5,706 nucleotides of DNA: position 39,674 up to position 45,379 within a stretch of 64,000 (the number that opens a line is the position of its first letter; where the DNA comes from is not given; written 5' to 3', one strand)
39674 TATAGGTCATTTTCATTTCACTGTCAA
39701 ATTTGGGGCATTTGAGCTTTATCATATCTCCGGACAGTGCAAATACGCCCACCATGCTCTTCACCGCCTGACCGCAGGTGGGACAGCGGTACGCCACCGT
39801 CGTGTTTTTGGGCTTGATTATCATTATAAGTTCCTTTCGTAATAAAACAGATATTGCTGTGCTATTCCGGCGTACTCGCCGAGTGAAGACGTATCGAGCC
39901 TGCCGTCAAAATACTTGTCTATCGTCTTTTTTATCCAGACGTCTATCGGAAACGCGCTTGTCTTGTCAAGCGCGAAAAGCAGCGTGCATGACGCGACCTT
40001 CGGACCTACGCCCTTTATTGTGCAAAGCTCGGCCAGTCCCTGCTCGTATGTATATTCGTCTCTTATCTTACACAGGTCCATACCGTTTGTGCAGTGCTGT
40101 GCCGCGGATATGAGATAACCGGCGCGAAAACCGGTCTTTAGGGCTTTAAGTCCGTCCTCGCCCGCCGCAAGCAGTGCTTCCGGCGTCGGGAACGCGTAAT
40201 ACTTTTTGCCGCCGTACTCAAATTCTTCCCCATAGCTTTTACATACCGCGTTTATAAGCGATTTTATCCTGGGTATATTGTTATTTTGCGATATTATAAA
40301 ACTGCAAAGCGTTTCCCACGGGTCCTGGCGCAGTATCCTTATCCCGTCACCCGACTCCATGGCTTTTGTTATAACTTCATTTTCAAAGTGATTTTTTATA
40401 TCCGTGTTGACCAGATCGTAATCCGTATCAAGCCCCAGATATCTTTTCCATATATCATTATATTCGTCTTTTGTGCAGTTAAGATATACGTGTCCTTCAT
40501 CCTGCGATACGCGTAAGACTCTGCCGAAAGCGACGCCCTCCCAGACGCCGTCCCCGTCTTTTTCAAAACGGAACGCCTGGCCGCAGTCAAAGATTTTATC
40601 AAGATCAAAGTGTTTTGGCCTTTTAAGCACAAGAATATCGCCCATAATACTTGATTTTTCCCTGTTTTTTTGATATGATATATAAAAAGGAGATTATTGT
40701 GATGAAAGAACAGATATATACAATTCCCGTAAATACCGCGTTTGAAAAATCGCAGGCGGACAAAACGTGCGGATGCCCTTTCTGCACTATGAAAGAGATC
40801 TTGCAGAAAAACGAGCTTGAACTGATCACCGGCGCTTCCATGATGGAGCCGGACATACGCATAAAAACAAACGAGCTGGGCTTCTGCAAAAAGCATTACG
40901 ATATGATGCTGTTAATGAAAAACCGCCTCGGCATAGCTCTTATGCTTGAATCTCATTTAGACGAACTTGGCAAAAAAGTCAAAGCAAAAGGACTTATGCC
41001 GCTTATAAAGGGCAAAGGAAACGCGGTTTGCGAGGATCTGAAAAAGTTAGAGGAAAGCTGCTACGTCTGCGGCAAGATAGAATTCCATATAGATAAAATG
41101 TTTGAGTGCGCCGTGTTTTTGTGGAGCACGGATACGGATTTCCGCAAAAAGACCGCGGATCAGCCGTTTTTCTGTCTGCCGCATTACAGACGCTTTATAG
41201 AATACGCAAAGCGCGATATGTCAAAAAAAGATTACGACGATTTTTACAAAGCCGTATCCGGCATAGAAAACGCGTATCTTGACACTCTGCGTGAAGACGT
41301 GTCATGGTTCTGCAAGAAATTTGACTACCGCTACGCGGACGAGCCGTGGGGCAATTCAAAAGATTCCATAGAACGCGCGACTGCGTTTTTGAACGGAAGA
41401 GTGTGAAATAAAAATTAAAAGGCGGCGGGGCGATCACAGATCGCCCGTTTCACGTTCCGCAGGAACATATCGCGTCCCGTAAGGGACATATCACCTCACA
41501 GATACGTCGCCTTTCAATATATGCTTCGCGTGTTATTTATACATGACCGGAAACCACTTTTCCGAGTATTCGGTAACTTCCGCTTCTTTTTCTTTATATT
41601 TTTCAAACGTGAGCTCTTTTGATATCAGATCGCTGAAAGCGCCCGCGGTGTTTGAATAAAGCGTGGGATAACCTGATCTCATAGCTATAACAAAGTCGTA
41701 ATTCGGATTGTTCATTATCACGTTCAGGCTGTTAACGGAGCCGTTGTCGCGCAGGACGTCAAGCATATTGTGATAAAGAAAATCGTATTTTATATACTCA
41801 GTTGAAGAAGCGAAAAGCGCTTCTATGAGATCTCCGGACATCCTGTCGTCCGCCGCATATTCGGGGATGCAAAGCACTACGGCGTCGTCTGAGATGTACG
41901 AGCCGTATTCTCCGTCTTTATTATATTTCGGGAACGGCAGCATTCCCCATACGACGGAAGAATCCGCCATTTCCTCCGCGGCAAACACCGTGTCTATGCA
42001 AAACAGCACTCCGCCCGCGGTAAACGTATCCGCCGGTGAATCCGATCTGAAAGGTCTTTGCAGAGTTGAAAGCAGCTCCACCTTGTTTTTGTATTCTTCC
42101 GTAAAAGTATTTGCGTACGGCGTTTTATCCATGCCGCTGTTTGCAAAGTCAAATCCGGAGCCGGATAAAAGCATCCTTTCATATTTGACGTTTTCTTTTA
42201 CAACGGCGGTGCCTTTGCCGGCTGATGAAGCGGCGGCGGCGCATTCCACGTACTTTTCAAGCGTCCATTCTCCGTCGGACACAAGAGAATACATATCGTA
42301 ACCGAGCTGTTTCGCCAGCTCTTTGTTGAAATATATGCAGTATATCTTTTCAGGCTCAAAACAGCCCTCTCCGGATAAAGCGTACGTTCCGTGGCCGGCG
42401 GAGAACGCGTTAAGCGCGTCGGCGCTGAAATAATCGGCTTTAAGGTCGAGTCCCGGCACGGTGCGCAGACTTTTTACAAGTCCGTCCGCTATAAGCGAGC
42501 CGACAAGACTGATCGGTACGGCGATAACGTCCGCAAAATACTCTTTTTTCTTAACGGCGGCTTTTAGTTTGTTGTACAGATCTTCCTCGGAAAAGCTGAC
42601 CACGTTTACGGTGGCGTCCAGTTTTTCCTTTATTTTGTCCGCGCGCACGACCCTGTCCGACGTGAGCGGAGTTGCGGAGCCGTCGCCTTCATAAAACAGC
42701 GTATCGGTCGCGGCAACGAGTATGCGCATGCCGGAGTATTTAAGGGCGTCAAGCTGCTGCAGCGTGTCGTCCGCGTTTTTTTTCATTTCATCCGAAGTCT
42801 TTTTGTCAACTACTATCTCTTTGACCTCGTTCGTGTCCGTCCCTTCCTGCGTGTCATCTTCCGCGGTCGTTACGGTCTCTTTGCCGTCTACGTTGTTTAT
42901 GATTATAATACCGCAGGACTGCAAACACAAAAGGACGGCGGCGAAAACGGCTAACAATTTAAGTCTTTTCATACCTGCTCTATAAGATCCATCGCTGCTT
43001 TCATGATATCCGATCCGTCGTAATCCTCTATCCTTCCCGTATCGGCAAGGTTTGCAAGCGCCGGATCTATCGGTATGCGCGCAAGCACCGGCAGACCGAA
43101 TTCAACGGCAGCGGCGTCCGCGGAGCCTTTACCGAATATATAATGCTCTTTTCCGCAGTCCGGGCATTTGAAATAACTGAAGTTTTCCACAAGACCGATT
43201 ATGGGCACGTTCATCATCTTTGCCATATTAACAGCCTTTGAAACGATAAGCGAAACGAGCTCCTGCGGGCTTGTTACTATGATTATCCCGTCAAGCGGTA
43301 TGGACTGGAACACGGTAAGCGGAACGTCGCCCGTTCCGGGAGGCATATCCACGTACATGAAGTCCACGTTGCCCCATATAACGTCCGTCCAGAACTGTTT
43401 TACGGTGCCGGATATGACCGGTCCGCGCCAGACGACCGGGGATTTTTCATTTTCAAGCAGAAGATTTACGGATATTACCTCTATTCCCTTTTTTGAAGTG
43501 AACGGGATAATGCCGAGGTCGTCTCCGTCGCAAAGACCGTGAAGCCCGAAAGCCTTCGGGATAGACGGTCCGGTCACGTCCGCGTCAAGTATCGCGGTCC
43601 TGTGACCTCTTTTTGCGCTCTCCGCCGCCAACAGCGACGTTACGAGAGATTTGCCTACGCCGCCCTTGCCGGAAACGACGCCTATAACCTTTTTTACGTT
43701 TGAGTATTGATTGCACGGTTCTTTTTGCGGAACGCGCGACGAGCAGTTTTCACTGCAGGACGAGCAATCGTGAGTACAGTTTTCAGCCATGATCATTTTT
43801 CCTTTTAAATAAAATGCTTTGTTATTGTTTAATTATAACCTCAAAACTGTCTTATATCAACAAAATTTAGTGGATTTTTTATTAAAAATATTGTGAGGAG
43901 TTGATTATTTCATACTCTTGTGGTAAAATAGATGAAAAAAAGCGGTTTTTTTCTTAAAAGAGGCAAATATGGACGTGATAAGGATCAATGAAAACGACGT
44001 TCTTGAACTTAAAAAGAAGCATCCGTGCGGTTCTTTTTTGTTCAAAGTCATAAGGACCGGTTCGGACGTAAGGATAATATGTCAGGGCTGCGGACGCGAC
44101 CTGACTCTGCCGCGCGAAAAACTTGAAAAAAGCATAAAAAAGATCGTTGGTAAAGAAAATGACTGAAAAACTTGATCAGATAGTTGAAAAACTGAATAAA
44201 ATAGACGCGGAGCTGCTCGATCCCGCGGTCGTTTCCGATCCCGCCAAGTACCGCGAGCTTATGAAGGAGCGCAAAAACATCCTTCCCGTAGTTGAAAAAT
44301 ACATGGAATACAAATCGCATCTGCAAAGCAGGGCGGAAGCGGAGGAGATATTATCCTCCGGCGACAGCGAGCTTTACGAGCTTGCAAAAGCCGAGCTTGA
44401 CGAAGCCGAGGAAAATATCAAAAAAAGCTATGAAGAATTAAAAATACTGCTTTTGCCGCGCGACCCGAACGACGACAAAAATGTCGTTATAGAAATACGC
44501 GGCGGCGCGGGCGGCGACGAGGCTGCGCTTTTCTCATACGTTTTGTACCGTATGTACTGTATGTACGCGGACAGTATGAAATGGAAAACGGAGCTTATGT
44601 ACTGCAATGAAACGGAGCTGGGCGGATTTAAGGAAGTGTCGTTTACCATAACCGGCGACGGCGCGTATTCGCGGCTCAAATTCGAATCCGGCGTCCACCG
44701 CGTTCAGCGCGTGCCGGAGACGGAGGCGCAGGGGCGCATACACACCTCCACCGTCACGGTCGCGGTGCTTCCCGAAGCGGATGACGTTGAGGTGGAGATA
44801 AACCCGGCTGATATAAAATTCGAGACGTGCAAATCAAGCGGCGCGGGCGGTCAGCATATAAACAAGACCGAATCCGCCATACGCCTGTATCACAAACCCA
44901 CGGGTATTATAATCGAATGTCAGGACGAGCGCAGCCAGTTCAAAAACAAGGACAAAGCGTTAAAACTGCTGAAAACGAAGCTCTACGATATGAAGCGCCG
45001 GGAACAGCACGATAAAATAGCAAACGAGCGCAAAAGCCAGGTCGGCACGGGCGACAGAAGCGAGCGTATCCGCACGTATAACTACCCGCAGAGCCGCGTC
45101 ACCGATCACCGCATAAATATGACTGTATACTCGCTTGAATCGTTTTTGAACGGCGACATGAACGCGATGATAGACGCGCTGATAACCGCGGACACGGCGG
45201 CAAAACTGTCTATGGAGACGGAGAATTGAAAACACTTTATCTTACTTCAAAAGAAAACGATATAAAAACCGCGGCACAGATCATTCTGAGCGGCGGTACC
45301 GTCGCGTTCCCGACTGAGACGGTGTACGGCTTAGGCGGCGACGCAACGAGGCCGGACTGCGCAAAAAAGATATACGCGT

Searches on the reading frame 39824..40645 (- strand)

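Call 31: search_protein_families(library=pfam, proteins=[window:39824-40645:-], max_evalue=0.00001)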
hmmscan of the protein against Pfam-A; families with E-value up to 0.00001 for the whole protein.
window:39824-40645:- (273 aa): 2 families
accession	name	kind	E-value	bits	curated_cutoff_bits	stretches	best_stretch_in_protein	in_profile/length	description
PF07934.18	OGG_N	-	4.4e-25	88.5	23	1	8-113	4-115/115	8-oxoguanine DNA glycosylase, N-terminal domain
PF00730.31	HhH-GPD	-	6.3e-09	36.6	26.2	1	114-245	1-86/108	HhH-GPD superfamily base excision DNA repair protein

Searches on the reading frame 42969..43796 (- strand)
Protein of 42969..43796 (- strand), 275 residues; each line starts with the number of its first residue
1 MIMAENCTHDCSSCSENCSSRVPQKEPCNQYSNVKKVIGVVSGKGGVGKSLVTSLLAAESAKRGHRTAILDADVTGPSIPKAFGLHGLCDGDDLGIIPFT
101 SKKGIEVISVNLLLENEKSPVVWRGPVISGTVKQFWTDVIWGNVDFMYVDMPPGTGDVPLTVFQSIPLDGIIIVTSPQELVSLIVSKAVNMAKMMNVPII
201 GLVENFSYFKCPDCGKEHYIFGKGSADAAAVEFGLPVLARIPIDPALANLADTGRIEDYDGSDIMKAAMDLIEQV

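Call 31: search_protein_families(library=pfam, proteins=[window:42969-43796:-], max_evalue=0.00001)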
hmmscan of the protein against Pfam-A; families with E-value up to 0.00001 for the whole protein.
window:42969-43796:- (275 aa): 2 families
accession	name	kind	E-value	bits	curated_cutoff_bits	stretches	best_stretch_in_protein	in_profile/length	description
PF10609.15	ParA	-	2.7e-86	289.4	27.1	1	33-275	1-245/246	NUBPL iron-transfer P-loop NTPase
PF01656.29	CbiA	-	1.9e-09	38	25.4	1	38-127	1-54/125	CobQ/CobB/MinD/ParA nucleotide binding domain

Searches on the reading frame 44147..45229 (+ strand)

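Call 31: search_protein_families(library=pfam, proteins=[window:44147-45229:+], max_evalue=0.00001)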
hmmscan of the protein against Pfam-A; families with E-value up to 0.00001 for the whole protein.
window:44147-45229:+ (360 aa): 2 families
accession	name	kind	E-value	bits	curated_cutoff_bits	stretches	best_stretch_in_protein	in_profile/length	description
PF03462.23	PCRF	-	4.7e-73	245.6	24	1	13-205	2-194/194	PCRF domain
PF00472.26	RF-1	-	2.6e-43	147.1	35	1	212-322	1-116/116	RF-1 domain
